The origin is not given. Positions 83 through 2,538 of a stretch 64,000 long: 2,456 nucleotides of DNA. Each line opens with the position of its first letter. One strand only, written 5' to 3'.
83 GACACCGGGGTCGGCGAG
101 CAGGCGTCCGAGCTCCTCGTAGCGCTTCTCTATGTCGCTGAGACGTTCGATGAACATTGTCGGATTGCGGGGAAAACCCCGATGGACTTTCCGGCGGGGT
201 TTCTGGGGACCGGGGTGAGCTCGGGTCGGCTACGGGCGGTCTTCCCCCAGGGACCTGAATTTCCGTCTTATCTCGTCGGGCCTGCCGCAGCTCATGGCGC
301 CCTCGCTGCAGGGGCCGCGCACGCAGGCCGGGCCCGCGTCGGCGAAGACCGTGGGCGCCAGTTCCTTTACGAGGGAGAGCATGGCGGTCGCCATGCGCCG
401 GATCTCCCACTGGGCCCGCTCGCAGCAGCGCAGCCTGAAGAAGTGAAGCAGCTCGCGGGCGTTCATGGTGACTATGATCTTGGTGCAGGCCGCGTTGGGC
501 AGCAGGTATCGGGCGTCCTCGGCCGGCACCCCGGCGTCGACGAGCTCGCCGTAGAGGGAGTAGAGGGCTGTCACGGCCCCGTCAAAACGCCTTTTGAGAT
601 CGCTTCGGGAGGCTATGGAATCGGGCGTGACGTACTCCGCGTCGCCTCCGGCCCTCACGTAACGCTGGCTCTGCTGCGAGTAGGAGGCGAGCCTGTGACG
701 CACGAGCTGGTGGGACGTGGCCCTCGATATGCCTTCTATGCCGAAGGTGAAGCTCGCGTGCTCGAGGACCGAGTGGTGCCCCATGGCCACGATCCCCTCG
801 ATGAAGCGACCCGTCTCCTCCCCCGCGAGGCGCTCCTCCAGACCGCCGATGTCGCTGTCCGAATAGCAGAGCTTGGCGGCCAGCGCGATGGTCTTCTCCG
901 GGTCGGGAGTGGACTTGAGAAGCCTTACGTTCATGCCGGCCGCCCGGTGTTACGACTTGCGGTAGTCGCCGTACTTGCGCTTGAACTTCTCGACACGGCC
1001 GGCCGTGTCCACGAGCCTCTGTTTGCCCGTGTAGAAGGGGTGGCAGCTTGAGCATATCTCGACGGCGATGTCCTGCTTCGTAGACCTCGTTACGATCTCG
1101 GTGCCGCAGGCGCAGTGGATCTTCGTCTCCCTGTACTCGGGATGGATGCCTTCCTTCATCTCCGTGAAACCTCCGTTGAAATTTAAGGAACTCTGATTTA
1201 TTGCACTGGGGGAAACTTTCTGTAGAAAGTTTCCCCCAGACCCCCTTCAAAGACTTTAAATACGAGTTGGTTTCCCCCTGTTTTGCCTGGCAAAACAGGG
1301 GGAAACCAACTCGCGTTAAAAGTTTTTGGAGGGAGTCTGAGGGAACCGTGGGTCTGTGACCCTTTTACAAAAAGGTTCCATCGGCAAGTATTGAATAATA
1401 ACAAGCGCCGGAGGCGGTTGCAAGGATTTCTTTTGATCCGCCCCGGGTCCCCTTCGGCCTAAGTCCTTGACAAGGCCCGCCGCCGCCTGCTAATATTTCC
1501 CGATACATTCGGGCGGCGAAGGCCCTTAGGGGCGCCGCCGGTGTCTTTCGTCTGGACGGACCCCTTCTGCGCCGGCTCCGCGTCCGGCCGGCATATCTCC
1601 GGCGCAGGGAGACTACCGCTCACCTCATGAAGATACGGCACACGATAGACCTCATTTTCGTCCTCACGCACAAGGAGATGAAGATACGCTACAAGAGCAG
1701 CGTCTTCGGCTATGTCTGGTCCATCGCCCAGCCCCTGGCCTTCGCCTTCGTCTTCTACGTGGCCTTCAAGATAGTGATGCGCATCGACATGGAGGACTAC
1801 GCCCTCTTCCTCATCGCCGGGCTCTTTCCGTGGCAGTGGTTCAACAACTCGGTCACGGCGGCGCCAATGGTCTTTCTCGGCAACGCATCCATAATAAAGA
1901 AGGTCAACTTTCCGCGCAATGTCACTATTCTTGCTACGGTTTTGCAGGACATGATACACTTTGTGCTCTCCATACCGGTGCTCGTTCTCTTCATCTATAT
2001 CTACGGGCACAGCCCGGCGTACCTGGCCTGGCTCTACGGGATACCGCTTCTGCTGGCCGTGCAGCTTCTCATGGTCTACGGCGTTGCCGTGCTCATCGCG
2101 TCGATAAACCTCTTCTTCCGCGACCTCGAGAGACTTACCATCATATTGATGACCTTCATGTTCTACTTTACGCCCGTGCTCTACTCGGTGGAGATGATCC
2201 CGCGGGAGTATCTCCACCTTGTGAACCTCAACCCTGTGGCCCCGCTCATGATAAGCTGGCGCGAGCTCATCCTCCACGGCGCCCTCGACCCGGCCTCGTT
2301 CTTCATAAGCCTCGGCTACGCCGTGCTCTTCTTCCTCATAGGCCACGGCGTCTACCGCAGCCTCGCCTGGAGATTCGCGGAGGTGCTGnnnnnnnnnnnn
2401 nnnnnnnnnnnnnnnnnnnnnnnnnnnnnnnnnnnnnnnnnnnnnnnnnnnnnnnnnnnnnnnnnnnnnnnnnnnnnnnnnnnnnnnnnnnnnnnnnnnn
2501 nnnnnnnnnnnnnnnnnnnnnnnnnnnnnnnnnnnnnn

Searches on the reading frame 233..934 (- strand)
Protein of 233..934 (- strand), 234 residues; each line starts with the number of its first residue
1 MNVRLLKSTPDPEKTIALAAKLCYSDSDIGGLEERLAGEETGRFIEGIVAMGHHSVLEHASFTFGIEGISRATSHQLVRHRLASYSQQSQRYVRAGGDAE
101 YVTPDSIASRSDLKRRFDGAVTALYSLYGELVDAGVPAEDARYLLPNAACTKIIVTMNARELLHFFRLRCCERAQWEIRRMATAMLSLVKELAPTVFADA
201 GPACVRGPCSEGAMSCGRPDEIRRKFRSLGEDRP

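Call 40: search_protein_families(library=ncbifam, proteins=[window:233-934:-], max_evalue=0.00001)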
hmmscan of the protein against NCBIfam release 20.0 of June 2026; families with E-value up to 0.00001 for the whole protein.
window:233-934:- (234 aa): 1 family
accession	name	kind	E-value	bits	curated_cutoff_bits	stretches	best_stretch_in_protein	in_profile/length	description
TIGR02170.1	thyX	equivalog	3.4e-58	196.6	87.9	1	3-199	2-210/211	FAD-dependent thymidylate synthase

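Call 54: find_encoding_contigs(protein=window:233-934:-, flank=10000, max_places=2)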
Protein window:233-934:- (234 aa): 2 contigs read that carry it; 2 places shown.
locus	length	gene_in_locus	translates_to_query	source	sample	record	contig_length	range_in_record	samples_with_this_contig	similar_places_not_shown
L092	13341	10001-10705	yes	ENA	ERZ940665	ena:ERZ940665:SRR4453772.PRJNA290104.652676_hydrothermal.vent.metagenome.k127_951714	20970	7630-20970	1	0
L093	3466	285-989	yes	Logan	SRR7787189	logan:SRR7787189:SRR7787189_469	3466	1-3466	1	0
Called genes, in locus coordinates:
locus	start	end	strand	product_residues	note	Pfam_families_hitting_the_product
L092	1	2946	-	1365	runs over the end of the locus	PF04055:Radical_SAM (faint)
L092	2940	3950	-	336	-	PF13439:Glyco_transf_4 (weak), PF00534:Glycos_transf_1, PF13692:Glyco_trans_1_4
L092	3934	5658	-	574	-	PF00534:Glycos_transf_1, PF13692:Glyco_trans_1_4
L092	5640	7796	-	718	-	PF13439:Glyco_transf_4, PF00534:Glycos_transf_1, PF13692:Glyco_trans_1_4, PF13524:Glyco_trans_1_2 (weak), PF16317:Glyco_hydro_99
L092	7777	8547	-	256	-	PF00005:ABC_tran, PF13304:AAA_21 (faint)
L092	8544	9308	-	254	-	PF01061:ABC2_membrane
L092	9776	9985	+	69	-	PF01197:Ribosomal_L31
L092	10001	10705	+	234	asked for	PF02511:Thy1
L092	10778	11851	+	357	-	PF03462:PCRF, PF00472:RF-1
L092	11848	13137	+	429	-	PF00275:EPSP_synthase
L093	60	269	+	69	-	PF01197:Ribosomal_L31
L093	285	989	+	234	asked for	PF02511:Thy1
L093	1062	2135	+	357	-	PF03462:PCRF, PF00472:RF-1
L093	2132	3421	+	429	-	PF00275:EPSP_synthase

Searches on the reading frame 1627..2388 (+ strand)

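Call 40: search_protein_families(library=ncbifam, proteins=[window:1627-2388:+], max_evalue=0.00001)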
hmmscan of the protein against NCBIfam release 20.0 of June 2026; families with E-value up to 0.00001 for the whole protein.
window:1627-2388:+ (254 aa): 2 families
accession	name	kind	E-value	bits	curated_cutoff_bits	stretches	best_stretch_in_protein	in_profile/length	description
NF050109.1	galactan_ABC_perm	equivalog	6.8e-19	68.4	380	1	8-245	22-263/272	galactan export ABC transporter permease subunit Wzm/RfbD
NF050053.1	CapPschTportKpsM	equivalog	2.7e-10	40.7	300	1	7-237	2-241/257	capsule polysaccharide transporter KpsM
